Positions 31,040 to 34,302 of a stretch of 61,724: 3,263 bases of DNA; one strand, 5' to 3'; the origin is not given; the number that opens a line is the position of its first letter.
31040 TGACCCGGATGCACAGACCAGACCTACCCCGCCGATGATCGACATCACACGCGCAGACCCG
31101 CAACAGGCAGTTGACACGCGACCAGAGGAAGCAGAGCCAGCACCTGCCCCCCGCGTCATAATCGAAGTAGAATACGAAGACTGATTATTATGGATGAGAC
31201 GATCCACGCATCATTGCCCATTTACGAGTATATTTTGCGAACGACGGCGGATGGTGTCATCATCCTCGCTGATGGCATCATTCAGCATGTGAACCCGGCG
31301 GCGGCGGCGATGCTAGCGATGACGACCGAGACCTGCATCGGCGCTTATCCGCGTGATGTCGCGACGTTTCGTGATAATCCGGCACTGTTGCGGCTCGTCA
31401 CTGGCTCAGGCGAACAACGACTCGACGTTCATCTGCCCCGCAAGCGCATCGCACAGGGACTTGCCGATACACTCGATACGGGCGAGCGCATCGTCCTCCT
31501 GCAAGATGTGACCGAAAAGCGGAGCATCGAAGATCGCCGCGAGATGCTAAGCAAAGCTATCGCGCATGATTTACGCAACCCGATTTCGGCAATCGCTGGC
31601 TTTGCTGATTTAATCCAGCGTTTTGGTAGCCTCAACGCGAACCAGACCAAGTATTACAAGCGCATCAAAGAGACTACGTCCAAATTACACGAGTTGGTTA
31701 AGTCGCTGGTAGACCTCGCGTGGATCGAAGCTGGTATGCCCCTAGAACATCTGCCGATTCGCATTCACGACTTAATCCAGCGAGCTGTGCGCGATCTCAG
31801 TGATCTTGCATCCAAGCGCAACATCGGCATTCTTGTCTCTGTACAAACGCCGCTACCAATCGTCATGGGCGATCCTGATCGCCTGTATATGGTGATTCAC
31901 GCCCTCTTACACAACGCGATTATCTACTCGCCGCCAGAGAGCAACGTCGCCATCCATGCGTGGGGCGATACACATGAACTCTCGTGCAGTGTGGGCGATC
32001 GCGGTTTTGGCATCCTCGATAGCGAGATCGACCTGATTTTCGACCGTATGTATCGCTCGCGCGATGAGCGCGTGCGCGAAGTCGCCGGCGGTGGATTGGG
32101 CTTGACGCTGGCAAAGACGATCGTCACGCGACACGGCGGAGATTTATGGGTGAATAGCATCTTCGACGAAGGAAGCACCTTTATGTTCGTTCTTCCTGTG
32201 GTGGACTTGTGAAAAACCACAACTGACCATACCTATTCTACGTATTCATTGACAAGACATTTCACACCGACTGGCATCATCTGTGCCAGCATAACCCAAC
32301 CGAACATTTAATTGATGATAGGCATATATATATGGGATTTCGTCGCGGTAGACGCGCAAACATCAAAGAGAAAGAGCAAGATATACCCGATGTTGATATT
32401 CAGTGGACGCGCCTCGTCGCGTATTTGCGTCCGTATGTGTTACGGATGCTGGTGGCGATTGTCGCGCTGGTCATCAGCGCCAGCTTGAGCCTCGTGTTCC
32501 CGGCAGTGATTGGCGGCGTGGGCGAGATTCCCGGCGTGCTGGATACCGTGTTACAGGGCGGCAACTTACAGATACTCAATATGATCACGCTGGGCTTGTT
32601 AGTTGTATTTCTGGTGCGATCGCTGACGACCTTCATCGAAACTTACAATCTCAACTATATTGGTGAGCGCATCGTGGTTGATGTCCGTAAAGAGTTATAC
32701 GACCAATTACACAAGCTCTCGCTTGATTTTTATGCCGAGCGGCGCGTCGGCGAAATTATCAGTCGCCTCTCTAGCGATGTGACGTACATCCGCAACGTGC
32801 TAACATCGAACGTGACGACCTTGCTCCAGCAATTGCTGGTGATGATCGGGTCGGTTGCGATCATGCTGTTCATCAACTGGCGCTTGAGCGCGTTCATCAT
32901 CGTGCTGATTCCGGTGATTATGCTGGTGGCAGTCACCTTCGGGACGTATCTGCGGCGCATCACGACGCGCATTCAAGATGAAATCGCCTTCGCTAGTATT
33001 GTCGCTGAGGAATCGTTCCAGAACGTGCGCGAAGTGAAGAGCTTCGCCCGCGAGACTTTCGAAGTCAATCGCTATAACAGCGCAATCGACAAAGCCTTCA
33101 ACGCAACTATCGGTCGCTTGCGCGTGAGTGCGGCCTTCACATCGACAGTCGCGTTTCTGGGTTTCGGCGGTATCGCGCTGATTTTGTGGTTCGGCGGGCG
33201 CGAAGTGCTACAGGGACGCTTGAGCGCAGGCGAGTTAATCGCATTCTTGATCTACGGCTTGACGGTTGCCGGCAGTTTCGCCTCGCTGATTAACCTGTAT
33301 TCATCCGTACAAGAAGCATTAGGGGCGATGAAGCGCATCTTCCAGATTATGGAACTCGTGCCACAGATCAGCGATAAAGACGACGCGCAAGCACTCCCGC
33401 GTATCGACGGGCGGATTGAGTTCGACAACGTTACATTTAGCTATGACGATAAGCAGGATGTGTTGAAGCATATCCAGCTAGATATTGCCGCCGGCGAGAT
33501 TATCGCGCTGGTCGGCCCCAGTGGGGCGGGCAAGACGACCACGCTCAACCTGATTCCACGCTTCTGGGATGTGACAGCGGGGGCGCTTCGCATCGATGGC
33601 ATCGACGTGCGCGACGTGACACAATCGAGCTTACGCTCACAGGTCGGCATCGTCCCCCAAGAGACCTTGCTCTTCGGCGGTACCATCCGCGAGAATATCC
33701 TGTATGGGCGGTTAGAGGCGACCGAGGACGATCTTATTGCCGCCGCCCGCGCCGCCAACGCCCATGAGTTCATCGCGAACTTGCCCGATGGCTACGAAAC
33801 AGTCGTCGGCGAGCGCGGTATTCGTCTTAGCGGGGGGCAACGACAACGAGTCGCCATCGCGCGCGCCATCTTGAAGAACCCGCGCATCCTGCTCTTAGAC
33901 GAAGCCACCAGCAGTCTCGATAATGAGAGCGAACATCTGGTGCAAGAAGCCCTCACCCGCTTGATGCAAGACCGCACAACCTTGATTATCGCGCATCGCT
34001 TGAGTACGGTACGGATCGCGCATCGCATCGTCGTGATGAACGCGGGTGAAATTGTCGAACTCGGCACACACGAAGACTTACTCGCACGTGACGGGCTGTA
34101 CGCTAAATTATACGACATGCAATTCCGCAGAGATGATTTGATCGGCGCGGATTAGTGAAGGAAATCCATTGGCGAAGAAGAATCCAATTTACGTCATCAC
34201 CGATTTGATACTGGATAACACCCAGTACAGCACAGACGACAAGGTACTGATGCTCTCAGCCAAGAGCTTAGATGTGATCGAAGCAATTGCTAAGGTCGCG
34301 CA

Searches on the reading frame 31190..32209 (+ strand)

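Call 21: search_protein_families(library=pfam, proteins=[window:31190-32209:+])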
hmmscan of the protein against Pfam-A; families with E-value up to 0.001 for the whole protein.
window:31190-32209:+ (340 aa): 4 families
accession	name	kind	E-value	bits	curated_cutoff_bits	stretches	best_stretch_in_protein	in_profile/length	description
PF02518.31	HATPase_c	-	4.8e-21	75.7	26.4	1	227-337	1-109/111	Histidine kinase-, DNA gyrase B-, and HSP90-like ATPase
PF00512.31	HisKA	-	6.1e-15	55.5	26.9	1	118-182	3-66/66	His Kinase A (phospho-acceptor) domain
PF00989.32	PAS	-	0.00011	22.6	22.6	1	12-117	3-103/113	PAS fold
PF13188.13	PAS_8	-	0.0003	21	21.8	1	12-50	3-44/65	PAS domain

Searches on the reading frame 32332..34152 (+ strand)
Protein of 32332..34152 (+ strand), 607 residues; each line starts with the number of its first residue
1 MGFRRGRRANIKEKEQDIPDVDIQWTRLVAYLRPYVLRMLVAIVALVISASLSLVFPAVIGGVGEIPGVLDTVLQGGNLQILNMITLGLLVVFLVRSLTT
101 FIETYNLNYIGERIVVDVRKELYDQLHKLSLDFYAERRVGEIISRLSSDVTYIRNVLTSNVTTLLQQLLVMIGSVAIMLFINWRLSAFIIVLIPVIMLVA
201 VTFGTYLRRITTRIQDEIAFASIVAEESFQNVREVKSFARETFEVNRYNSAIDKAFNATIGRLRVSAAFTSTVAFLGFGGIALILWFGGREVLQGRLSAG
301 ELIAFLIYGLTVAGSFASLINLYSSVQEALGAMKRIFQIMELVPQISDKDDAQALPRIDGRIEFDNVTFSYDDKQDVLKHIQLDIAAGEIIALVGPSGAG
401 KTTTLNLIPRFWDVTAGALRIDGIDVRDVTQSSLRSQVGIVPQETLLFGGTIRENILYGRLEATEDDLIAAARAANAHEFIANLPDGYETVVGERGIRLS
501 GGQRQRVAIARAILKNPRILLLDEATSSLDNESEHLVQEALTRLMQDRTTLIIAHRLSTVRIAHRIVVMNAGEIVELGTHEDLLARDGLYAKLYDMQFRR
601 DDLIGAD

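Call 21: search_protein_families(library=pfam, proteins=[window:32332-34152:+])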
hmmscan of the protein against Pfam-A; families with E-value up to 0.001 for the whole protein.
window:32332-34152:+ (607 aa): 5 families
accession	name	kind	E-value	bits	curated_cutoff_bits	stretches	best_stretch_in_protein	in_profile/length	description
PF00664.28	ABC_membrane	-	6.1e-53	180.7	28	1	39-311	1-269/274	ABC transporter transmembrane region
PF00005.33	ABC_tran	-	3.8e-34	118.7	25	1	378-527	1-137/137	ABC transporter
PF02463.25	SMC_N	-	1.1e-05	25.5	40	1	370-569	119-211/220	RecF/RecN/SMC N terminal domain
PF13191.12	AAA_16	-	0.00022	22.2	32.6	1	386-552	20-166/167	AAA ATPase domain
PF00004.35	AAA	-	0.00091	20.1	21.2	0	392-551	2-98/131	ATPase family associated with various cellular activities (AAA)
